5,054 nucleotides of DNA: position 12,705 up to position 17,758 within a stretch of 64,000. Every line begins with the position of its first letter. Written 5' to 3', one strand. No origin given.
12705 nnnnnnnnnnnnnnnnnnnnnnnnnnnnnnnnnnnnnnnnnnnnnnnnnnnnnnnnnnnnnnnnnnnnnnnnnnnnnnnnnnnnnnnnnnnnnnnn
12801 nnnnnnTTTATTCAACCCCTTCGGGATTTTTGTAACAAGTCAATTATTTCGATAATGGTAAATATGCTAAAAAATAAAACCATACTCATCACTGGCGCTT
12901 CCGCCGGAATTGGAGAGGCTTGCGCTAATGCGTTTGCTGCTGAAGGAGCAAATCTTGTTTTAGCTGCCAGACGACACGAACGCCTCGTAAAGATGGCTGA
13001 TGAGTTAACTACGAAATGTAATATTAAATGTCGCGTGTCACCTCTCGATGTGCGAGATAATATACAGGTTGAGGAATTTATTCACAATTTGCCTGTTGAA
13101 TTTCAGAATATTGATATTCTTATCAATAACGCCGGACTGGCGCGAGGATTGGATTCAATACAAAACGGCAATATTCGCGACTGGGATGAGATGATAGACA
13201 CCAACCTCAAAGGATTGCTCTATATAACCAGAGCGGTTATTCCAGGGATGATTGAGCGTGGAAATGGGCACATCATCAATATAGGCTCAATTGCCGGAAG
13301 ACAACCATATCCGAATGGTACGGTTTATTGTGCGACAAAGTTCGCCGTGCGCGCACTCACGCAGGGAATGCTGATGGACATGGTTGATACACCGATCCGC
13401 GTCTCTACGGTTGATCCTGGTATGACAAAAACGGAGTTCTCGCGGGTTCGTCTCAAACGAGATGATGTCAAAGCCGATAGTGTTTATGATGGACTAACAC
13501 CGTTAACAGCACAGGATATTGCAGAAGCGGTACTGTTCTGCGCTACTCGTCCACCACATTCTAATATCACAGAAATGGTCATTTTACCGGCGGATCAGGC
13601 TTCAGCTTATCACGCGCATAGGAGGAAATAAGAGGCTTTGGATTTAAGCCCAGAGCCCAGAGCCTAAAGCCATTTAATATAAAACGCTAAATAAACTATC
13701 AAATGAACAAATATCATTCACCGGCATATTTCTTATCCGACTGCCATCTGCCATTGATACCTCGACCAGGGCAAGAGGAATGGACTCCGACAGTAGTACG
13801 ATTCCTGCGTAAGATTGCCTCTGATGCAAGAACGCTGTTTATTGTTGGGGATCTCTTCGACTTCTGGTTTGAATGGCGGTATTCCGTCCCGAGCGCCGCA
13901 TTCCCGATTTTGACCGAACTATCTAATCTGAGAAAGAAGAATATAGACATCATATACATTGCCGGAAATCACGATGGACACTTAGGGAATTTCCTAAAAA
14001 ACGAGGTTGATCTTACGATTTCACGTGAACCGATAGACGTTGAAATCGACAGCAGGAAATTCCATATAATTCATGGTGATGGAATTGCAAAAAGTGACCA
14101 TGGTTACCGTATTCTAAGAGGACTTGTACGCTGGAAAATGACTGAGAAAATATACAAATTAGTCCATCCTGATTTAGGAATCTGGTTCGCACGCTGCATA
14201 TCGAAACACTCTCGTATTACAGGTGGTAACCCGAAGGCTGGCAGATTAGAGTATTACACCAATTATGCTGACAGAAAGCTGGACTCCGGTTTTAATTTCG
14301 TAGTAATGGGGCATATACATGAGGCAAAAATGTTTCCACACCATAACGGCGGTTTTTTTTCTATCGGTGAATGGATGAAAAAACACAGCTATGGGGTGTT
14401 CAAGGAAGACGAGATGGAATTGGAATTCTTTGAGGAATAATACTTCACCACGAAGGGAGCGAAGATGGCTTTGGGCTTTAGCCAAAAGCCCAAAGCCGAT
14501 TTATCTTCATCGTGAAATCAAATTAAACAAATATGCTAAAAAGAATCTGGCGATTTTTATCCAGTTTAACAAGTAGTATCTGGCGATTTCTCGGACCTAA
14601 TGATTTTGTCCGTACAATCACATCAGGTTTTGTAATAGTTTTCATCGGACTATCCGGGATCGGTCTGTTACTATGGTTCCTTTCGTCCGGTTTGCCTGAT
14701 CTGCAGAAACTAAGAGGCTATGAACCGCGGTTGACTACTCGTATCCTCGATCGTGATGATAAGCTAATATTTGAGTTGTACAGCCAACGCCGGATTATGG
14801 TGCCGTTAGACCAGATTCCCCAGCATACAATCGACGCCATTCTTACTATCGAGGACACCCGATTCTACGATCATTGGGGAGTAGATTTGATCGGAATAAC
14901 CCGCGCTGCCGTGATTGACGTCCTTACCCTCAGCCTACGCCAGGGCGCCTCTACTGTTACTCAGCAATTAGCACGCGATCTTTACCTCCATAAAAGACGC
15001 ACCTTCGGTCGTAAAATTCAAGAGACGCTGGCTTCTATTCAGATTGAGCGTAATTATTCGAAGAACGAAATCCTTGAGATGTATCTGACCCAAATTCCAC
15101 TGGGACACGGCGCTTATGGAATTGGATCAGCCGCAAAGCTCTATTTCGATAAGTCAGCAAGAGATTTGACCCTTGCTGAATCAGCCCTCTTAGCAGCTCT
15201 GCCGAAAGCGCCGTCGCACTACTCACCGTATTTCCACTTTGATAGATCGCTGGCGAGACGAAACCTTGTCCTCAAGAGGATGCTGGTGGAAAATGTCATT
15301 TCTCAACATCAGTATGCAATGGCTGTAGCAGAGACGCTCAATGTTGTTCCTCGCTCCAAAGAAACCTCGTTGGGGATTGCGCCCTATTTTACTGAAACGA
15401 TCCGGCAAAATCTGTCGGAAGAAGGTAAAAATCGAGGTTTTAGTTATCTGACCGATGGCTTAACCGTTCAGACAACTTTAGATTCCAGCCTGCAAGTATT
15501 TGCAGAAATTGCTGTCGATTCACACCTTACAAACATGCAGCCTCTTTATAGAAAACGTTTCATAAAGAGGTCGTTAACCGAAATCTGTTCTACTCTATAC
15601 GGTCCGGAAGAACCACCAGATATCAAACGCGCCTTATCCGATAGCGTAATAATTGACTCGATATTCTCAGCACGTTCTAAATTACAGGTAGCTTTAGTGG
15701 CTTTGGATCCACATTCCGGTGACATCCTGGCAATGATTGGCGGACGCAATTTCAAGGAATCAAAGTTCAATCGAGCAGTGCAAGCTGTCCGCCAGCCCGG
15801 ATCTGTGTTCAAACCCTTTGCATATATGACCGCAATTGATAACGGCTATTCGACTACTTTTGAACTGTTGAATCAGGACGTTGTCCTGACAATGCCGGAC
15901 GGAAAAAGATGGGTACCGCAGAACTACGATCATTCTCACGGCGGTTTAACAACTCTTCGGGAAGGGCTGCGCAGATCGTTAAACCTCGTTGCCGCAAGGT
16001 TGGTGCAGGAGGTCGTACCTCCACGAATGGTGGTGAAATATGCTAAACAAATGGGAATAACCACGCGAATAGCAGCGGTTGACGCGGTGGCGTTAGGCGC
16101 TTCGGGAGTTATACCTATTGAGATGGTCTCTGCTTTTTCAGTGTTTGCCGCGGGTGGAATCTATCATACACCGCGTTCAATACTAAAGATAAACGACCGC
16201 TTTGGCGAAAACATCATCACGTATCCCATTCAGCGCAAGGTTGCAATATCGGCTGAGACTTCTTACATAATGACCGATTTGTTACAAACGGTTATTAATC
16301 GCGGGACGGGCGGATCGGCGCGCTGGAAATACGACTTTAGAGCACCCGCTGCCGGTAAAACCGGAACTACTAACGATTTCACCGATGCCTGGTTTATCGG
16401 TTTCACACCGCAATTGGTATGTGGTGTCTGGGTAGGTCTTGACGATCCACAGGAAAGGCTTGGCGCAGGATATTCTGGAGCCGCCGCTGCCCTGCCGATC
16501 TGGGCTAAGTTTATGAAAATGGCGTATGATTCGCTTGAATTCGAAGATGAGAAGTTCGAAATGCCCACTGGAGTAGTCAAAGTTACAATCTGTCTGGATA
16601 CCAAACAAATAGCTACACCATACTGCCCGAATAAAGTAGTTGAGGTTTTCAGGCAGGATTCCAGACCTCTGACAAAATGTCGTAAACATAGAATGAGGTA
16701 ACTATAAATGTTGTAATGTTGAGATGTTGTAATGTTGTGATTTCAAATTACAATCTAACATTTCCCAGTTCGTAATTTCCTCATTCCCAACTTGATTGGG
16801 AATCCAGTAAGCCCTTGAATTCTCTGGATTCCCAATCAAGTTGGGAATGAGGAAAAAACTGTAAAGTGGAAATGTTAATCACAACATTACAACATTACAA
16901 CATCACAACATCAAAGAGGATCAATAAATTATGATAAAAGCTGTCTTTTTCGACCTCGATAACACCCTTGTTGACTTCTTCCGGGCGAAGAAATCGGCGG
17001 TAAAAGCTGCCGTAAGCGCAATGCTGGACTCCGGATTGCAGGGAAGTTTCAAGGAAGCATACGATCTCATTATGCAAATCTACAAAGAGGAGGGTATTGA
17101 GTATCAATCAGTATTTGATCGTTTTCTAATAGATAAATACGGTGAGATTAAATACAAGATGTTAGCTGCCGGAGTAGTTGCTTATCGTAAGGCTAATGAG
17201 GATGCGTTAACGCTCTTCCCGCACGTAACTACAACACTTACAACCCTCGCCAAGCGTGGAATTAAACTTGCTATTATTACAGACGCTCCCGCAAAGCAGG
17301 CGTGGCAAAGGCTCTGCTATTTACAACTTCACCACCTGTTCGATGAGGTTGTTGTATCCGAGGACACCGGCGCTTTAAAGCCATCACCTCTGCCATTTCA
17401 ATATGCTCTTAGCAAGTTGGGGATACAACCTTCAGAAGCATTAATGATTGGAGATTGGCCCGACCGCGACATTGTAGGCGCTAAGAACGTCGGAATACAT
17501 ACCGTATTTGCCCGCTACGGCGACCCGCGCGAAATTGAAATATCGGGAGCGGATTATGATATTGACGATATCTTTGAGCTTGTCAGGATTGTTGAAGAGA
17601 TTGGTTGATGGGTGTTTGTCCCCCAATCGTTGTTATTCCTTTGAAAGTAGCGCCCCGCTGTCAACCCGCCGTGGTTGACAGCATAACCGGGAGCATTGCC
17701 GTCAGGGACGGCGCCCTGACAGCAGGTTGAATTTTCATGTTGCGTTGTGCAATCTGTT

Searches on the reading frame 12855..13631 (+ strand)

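Call 10: search_protein_families(library=pfam, proteins=[window:12855-13631:+], max_evalue=0.001)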
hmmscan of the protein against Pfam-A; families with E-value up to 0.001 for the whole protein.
window:12855-13631:+ (258 aa): 5 families
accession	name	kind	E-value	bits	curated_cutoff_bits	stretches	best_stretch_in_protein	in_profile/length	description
PF00106.31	adh_short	-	4.2e-56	190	26.6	1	8-197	1-188/195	short chain dehydrogenase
PF13561.12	adh_short_C2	-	6.1e-41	141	27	1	14-230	1-217/236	Enoyl-(Acyl carrier protein) reductase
PF08659.16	KR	-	4.6e-11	43.4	22.6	1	9-169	2-160/180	KR domain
PF23441.1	SDR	-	1.3e-06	28.5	27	1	2-201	2-204/258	SDR-like rossmann domain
PF01370.27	Epimerase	-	0.00062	19.7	20.9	0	10-129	1-103/240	NAD dependent epimerase/dehydratase family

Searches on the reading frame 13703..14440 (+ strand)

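Call 10: search_protein_families(library=pfam, proteins=[window:13703-14440:+], max_evalue=0.001)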
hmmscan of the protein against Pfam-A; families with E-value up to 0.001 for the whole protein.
window:13703-14440:+ (245 aa): 2 families
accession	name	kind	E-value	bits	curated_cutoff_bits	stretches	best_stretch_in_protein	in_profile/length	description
PF00149.33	Metallophos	-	1.4e-09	39.1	21.5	1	9-207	4-190/191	Calcineurin-like phosphoesterase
PF12850.12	Metallophos_2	-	7e-07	29.8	27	0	11-128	6-92/154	Calcineurin-like phosphoesterase superfamily domain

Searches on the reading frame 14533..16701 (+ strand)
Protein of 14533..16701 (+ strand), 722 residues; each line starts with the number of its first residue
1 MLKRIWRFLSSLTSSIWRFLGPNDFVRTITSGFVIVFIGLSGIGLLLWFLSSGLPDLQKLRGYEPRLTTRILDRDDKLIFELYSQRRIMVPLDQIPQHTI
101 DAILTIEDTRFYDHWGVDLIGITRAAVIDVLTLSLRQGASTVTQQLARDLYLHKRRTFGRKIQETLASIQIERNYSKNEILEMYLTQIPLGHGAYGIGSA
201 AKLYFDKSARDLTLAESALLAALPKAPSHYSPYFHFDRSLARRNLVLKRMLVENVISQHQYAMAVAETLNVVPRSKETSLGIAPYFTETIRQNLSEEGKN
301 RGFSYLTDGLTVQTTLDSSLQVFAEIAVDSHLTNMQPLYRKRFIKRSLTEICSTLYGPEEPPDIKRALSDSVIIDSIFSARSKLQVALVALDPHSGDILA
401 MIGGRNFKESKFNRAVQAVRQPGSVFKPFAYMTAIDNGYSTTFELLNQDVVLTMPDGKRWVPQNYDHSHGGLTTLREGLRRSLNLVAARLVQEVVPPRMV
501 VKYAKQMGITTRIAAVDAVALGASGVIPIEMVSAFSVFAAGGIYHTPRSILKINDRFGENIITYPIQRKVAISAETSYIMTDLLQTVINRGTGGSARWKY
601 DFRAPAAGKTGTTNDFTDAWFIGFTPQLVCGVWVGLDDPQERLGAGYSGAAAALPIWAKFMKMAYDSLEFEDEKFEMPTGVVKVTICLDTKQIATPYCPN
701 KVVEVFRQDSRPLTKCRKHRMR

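Call 10: search_protein_families(library=pfam, proteins=[window:14533-16701:+], max_evalue=0.001)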
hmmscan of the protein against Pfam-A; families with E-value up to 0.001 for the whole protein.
window:14533-16701:+ (722 aa): 2 families
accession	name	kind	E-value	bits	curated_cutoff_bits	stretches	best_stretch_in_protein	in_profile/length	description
PF00912.28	Transgly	-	6.8e-63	211.7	27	1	78-250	4-177/178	Transglycosylase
PF00905.27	Transpeptidase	-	1.4e-32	113.5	22.1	1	387-661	2-298/299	Penicillin binding protein transpeptidase domain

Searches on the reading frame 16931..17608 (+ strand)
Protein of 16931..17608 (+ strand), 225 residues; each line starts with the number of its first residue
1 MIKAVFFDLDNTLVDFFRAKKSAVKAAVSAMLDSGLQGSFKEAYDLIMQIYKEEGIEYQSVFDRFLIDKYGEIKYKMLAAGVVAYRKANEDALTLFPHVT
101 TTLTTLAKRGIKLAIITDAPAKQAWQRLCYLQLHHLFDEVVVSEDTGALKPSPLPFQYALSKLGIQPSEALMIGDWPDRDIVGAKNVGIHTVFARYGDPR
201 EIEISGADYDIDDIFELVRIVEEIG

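Call 10: search_protein_families(library=pfam, proteins=[window:16931-17608:+], max_evalue=0.001)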
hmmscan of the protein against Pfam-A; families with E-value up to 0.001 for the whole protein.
window:16931-17608:+ (225 aa): 3 families
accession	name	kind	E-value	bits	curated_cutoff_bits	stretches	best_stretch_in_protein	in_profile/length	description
PF13419.12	HAD_2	-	3.8e-30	105.8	23.8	1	5-193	1-177/178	Haloacid dehalogenase-like hydrolase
PF00702.32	Hydrolase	-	3.7e-27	96.4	26.4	1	2-188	1-191/191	haloacid dehalogenase-like hydrolase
PF13242.12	Hydrolase_like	-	7.8e-13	48.6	22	1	150-213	4-67/75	HAD-hyrolase-like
